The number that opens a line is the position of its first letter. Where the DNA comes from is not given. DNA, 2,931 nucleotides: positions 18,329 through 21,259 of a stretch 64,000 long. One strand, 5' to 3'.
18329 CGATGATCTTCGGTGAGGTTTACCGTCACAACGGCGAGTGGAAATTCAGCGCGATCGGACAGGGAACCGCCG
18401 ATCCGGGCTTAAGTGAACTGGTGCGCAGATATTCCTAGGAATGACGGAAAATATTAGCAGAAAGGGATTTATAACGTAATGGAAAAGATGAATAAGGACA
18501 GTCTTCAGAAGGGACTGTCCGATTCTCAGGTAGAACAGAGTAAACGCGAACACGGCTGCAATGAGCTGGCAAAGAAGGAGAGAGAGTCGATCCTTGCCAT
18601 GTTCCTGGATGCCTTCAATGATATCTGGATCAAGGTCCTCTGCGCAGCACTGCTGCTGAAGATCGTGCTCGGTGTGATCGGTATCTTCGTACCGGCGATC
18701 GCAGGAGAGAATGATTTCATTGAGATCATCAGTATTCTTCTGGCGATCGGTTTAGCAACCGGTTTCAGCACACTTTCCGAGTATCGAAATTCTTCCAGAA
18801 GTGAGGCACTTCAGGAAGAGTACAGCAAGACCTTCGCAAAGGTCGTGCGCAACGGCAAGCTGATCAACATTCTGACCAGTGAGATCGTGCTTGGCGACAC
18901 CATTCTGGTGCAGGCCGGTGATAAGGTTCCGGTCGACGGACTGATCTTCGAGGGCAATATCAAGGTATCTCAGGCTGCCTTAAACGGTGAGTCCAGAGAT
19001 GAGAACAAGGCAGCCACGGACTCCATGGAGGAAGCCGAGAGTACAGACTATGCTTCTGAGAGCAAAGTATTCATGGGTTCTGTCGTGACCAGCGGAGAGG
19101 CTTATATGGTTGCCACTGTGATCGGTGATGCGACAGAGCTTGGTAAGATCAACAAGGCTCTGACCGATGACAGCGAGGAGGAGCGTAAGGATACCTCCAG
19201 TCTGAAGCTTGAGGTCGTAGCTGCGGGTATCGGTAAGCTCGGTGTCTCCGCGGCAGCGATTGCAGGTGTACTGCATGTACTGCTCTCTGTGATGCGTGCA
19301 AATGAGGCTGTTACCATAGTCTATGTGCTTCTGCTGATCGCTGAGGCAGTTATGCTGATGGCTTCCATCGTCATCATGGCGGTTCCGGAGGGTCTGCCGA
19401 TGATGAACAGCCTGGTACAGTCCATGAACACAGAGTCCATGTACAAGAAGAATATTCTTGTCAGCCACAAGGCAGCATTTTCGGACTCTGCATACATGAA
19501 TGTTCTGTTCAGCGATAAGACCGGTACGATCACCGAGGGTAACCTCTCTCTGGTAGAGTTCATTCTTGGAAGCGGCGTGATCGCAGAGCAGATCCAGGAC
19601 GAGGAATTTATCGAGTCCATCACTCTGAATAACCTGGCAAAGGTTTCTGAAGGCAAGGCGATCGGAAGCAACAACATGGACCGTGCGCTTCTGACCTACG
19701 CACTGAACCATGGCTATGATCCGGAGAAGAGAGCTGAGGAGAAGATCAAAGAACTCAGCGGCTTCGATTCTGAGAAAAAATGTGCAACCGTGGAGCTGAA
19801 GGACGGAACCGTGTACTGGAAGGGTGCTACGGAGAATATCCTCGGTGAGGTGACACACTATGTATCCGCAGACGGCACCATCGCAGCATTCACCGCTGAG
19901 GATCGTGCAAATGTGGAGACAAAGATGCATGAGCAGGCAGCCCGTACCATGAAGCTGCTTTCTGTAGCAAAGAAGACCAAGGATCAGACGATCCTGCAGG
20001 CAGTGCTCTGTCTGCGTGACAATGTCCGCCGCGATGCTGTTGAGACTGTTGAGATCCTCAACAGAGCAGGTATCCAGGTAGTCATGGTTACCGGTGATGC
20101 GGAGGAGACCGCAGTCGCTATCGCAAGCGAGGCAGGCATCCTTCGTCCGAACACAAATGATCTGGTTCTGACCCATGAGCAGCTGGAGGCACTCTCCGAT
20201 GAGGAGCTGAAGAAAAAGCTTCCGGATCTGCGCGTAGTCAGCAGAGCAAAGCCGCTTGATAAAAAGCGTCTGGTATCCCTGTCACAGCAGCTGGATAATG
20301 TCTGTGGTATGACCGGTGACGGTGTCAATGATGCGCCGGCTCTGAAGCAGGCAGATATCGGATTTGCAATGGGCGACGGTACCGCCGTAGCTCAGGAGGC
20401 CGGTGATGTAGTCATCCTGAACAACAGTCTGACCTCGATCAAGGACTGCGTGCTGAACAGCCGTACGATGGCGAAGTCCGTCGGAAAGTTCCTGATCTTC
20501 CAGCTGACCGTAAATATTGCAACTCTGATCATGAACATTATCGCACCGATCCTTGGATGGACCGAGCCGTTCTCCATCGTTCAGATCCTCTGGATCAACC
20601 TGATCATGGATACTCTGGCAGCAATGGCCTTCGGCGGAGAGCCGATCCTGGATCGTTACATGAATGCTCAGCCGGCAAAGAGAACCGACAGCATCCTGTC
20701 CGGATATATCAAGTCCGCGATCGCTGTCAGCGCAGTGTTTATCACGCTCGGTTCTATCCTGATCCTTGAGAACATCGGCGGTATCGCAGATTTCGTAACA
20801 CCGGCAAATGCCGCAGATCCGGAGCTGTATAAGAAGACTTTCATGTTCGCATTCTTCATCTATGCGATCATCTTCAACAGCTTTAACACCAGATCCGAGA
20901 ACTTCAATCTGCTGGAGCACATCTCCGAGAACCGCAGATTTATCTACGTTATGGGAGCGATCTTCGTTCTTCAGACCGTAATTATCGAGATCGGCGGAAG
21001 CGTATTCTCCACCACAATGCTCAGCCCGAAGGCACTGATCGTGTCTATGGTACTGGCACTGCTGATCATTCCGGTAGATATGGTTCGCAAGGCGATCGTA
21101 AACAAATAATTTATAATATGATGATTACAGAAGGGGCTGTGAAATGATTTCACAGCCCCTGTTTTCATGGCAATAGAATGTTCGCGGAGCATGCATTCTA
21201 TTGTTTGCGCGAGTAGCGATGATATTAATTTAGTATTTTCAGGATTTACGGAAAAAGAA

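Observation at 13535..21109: Ter-like cluster in which a Ca2+ P-type ATPase replaces TerC/TelA: HNH, rhomboid, 756-aa unknown, TerD, TerD, Ca2+ pump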

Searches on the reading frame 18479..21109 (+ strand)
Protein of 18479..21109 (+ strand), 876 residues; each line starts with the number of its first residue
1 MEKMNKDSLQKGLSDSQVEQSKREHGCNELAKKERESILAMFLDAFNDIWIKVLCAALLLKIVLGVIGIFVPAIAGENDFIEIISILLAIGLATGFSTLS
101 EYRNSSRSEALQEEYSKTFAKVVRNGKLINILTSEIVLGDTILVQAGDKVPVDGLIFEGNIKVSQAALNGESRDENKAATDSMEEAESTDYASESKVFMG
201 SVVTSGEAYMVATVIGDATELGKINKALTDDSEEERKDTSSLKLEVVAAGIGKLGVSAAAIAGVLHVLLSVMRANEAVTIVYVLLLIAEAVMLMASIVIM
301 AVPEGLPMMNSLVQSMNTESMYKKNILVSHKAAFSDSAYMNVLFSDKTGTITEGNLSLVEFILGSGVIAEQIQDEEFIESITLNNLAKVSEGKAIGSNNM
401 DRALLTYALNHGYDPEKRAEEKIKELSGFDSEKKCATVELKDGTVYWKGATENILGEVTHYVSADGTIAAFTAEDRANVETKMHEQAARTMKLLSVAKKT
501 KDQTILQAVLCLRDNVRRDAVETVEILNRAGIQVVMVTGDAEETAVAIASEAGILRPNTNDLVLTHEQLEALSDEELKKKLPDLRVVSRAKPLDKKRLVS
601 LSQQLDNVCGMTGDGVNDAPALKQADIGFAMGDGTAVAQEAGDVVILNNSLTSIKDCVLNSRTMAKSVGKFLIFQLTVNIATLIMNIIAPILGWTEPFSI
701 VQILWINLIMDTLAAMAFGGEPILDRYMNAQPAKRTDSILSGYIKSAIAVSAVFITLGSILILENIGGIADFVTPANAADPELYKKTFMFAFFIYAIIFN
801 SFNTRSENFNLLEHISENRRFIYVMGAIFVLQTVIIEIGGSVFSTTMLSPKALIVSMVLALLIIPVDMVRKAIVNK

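Call 3: search_protein_families(library=pfam, proteins=[window:18479-21109:+])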
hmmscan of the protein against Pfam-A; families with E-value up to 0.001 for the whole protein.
window:18479-21109:+ (876 aa): 6 families
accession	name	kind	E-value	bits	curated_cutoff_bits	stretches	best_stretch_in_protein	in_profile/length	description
PF00689.26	Cation_ATPase_C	-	9.3e-32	110.6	27.3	1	696-873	2-175/175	Cation transporting ATPase, C-terminus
PF00122.25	E1-E2_ATPase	-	8e-29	100.9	28.1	1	116-323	3-180/181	E1-E2 ATPase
PF00702.32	Hydrolase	-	1e-15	59.1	26.4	1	341-626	2-191/191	haloacid dehalogenase-like hydrolase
PF00690.31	Cation_ATPase_N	-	3e-12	46.5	20.4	1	8-59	16-67/69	Cation transporter/ATPase, N-terminus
PF13246.12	Cation_ATPase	-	0.00021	21.7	21.7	1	392-461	16-91/91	Cation transport ATPase (P-type)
PF08282.18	Hydrolase_3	-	0.00067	19.9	20.9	1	612-650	209-247/255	haloacid dehalogenase-like hydrolase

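Call 7: search_protein_families(library=ncbifam, proteins=[window:18479-21109:+])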
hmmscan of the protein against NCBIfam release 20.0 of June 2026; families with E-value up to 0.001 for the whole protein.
window:18479-21109:+ (876 aa): 22 families
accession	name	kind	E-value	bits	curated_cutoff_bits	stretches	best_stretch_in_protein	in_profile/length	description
TIGR01517.1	ATPase-IIB_Ca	equivalog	2e-142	476.2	507.05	1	6-873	49-879/882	calcium-translocating P-type ATPase, PMCA-type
TIGR01522.1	ATPase-IIA2_Ca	equivalog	7e-109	364.9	798.3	1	8-873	19-849/854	calcium-transporting P-type ATPase, PMR1-type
TIGR01116.1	ATPase-IIA1_Ca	equivalog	5.5e-86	289.3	703.4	2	426-872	378-796/799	calcium-translocating P-type ATPase, SERCA-type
TIGR01647.1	ATPase-IIIA_H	equivalog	1.1e-74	252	615.5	1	12-712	1-639/755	plasma-membrane proton-efflux P-type ATPase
TIGR01524.1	ATPase-IIIB_Mg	equivalog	1.9e-68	231.2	610.75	1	6-712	25-708/867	magnesium-translocating P-type ATPase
TIGR01494.1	ATPase_P-type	subfamily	3.8e-62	210.3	62.3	4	584-690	363-464/478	HAD-IC family P-type ATPase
TIGR01525.1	ATPase-IB_hvy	subfamily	1.7e-61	208.8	346.25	2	64-554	4-426/560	heavy metal translocating P-type ATPase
TIGR01523.1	ATPase-IID_K-Na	equivalog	7e-61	206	645.05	2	377-754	433-845/997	potassium/sodium efflux P-type ATPase, fungal-type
NF011702.0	PRK15122.1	subfamily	7.3e-60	202.9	975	1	7-712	44-747/907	magnesium-translocating P-type ATPase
TIGR01106.1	ATPase-IIC_X-K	subfamily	5.8e-49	166.8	946.1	2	562-739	637-818/997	Na,H/K antiporter P-type ATPase subunit alpha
TIGR01511.1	ATPase-IB1_Cu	subfamily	2.7e-47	161.8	397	3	61-372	23-293/542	copper-translocating P-type ATPase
TIGR01512.1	ATPase-IB2_Cd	subfamily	3.8e-41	141.3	313.5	3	586-691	367-469/494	cadmium family heavy metal-translocating P-type ATPase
TIGR01497.1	kdpB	equivalog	1.4e-39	135.8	527.9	2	74-554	57-485/675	potassium-transporting ATPase subunit KdpB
TIGR01657.1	P-ATPase-V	hypoth_equivalog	8.6e-39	132.8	618.25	3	566-831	762-1023/1055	ATP13A2 family polyamine export P-type ATPase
NF007952.0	PRK10671.1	equivalog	6.3e-35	120.6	1316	2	476-677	619-787/838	copper-exporting P-type ATPase CopA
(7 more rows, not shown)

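Call 8: search_protein_families(library=padloc, proteins=[window:18479-21109:+], max_evalue=0.01)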
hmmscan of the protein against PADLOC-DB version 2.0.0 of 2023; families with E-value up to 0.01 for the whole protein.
window:18479-21109:+ (876 aa): 0 families

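Call 28: search_solved_structures(query=window:18479-21109:+, max_evalue=1e-30, show_alignments=1)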
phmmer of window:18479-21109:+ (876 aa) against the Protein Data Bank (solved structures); distinct sequences matched with E-value up to 1e-30: 70 (the best 60 are shown).
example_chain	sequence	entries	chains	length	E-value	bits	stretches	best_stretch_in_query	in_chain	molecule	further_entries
8qmp_A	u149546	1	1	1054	2.6e-97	330.4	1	6-872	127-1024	Calcium-transporting ATPase 8, plasma membrane-type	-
6zhf_A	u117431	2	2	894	2.4e-85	290.8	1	7-767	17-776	Calcium-transporting ATPase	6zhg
9euq_A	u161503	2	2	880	2.4e-85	290.8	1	7-767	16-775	Calcium-transporting ATPase lmo0841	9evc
6zhh_A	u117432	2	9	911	8.8e-83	282.3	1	7-767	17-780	Calcium-transporting ATPase | Calcium-transporting ATPase lmo0841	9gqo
8iww_A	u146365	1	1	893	1.7e-78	268.1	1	402-859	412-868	Calcium-transporting ATPase type 2C member 1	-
8iwp_A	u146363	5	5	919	2e-78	267.9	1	402-859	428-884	Calcium-transporting ATPase type 2C member 1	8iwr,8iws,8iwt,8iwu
7yag_A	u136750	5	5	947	2.3e-78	267.7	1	402-859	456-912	Calcium-transporting ATPase type 2C member 1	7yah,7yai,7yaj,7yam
9gsd_A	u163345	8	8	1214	5.5e-77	263.2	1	234-848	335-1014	Plasma membrane calcium-transporting ATPase 2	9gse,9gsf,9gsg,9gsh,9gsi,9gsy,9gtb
6a69_A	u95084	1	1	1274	9e-76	259.2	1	236-859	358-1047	Plasma membrane calcium-transporting ATPase 1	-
7bt2_A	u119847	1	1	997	6.1e-68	233.2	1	491-745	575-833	Sarcoplasmic/endoplasmic reticulum calcium ATPase 2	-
6jju_A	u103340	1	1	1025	6.8e-68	233.1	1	491-745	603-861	Sarcoplasmic/endoplasmic reticulum calcium ATPase 2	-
7e7s_A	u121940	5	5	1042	7.5e-68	233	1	492-745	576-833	Sarcoplasmic/endoplasmic reticulum calcium ATPase 2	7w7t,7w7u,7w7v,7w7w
6ln5_A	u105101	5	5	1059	7.9e-68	232.9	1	492-745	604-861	Sarcoplasmic/endoplasmic reticulum calcium ATPase 2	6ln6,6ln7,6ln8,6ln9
5ztf_A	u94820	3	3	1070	8.2e-68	232.8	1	492-745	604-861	Sarcoplasmic/endoplasmic reticulum calcium ATPase 2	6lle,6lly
5mpm_A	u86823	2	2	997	1.1e-67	232.4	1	490-745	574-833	Sarcoplasmic/endoplasmic reticulum calcium ATPase 2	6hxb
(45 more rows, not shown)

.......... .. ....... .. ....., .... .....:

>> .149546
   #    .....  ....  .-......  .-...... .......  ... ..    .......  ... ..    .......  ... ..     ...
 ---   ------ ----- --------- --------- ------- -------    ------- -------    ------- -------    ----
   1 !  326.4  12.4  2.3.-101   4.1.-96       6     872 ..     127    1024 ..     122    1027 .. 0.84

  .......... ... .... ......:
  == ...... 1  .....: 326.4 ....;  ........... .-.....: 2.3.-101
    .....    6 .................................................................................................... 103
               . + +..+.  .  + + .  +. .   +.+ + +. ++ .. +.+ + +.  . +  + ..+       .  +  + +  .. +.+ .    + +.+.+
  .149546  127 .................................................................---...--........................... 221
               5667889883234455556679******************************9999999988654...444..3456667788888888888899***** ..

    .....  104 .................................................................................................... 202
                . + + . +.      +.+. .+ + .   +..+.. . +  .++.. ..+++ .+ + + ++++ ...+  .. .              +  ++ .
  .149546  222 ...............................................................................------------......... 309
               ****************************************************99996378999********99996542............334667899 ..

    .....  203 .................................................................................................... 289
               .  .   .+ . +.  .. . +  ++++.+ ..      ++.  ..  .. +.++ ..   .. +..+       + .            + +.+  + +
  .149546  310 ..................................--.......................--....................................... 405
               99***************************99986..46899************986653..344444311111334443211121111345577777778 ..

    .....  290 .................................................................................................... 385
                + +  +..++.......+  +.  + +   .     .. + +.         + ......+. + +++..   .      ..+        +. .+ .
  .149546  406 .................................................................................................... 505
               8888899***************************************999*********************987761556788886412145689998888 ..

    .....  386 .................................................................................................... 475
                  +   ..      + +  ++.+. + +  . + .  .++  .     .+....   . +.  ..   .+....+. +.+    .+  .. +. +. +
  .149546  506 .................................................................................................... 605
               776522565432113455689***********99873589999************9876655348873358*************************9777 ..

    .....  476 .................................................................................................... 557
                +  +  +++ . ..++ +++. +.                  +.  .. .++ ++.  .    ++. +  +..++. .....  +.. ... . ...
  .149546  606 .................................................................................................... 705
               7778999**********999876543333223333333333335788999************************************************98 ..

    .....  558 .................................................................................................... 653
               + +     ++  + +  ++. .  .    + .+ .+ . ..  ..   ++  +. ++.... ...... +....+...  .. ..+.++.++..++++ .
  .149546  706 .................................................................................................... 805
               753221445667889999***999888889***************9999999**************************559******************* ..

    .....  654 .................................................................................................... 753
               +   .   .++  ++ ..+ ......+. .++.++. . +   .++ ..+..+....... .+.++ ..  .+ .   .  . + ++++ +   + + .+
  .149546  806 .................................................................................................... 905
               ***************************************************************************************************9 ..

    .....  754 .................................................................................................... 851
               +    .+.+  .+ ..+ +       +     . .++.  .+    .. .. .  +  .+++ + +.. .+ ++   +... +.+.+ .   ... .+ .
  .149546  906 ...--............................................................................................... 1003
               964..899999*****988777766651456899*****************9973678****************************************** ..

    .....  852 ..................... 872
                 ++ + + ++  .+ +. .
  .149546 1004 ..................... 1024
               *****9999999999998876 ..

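Call 68: search_dna_similar(query=window:18479-21109:+, collection=phages, mode=protein, max_rows=10, max_evalue=1e-20)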
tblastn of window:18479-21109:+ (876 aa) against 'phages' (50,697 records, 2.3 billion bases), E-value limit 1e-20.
Records with a match: 56; places in all: 58; records where one place covers at least 80% of the query: 20.
Best place of each record, by identity: 60-80% 1; <60% 55.
By first word of the organism name: Listeria 29; Enterococcus 11; Salmonella 5; Bacteriophage 4; Acinetobacter 4; Pseudomonas 1; Streptococcus 1; Escherichia 1.
By host as written in the record: Listeria monocytogenes 29; - 12; Enterococcus faecalis 7; Homo sapiens 4; Pseudomonas aeruginosa 1; Salmonella enterica subsp. enterica serovar Kentucky 1; Streptococcus mitis 1; Escherichia coli O157:H7 ATCC 43895 1.
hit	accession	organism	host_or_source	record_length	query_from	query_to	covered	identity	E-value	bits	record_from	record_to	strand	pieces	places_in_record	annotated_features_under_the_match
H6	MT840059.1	Bacteriophage sp.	human fecal samples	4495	233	858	71%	43.6%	1e-128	426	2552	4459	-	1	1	record has no annotation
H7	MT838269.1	Bacteriophage sp.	human fecal samples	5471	12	849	96%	31.5%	6e-98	342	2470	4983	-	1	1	record has no annotation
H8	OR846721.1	Listeria phage LM 4-11-1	Listeria monocytogenes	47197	7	767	87%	29.6%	1e-78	285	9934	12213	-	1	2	record has no annotation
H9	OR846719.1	Listeria phage LM 4-11-1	Listeria monocytogenes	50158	7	767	87%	29.5%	4e-78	284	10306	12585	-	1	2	record has no annotation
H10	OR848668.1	Listeria phage LM 4-14-1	Listeria monocytogenes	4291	8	757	86%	29.6%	3e-60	228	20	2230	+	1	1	record has no annotation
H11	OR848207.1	Listeria phage LM 4-14-1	Listeria monocytogenes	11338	8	757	86%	29.1%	8e-59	225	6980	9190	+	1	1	record has no annotation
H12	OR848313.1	Listeria phage LM 4-14-1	Listeria monocytogenes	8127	5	743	84%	29.3%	1e-55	215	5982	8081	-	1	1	record has no annotation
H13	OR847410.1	Listeria phage LM 4-11-1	Listeria monocytogenes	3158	5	743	84%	29.3%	6e-56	214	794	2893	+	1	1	record has no annotation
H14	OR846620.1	Enterococcus phage Efs 1-1-1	Enterococcus faecalis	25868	10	774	87%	28.3%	5e-69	256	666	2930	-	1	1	record has no annotation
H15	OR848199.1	Listeria phage LM 4-14-1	Listeria monocytogenes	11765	1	775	88%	27.8%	8e-68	252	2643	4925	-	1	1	record has no annotation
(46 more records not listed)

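Call 69: search_dna_similar(query=window:18479-21109:+, collection=plasmids, mode=protein, max_rows=25, max_evalue=1e-60)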
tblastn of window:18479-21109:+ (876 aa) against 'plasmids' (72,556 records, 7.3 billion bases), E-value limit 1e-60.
Records with a match: 155; places in all: 163; records where one place covers at least 80% of the query: 153.
Best place of each record, by identity: <60% 155.
By first word of the organism name: Lactiplantibacillus 43; Latilactobacillus 11; Haloarcula 9; Enterococcus 9; Roseibium 7; Lacticaseibacillus 5; Bacillus 4; Labrenzia 4; Hymenobacter 3; Variovorax 3; and 47 more.
By predicted mobility (MOB-suite, as given by PLSDB): non-mobilizable 81; mobilizable 65; conjugative 9.
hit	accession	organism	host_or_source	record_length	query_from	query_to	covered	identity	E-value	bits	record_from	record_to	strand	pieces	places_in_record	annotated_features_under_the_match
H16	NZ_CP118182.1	Entomospira culicis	Culex pipiens,cell culture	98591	6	873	99%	36.4%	1e-147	489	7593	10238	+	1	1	calcium-translocating P-type ATPase, PMCA-type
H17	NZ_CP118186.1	Entomospira culicis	Culex pipiens,cell culture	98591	6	873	99%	36.4%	1e-147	489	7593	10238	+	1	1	calcium-translocating P-type ATPase, PMCA-type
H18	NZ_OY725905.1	Bacteroides finegoldii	-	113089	1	859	98%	31.1%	1e-94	335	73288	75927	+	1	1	calcium-translocating P-type ATPase, PMCA-type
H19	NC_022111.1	Prevotella sp. oral taxon 299 str. F0039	Homo sapiens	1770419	2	876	100%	30.2%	2e-107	372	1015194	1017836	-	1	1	none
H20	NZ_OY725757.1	Parabacteroides distasonis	-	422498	4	849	97%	30.9%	4e-97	342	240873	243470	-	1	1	calcium-translocating P-type ATPase, PMCA-type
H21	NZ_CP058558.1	Alkaliphilus sp. B6464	-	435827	12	848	96%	30.2%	2e-106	369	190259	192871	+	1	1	cation-translocating P-type ATPase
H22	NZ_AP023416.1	Vescimonas fastidiosa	Homo sapiens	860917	5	866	98%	28.6%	9e-72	266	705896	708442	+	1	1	cation-translocating P-type ATPase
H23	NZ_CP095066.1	Hymenobacter volaticus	single cell,air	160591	12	860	97%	28.7%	1e-62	238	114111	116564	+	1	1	cation-translocating P-type ATPase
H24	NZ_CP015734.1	Arthrobacter sp. U41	Purified bacterial strains from deep ...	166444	2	867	99%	28.1%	2e-68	256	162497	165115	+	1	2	HAD-IC family P-type ATPase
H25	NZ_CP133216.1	Thiothrix subterranea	hydrogen sulfide spring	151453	10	873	99%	28.1%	5e-73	270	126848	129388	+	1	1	cation-translocating P-type ATPase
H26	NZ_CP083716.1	Bacillus velezensis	cell culture,Meju, fermented soybean ...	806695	3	857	98%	28.1%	2e-64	244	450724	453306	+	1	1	calcium-translocating P-type ATPase, SERCA-type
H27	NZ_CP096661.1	Halorussus limi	cell culture,saline soil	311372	11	775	87%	31.2%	8e-72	266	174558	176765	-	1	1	calcium-translocating P-type ATPase, PMCA-type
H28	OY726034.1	Phocaeicola massiliensis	-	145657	1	748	85%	31.5%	6e-96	338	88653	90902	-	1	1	none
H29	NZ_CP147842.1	Salinirubellus sp. SYNS196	cell cuture,sediment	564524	6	775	87%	30.9%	3e-66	280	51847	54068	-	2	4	none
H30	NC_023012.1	Haloarcula hispanica N601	-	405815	7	775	88%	30.6%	4e-74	273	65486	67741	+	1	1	calcium-translocating P-type ATPase, PMCA-type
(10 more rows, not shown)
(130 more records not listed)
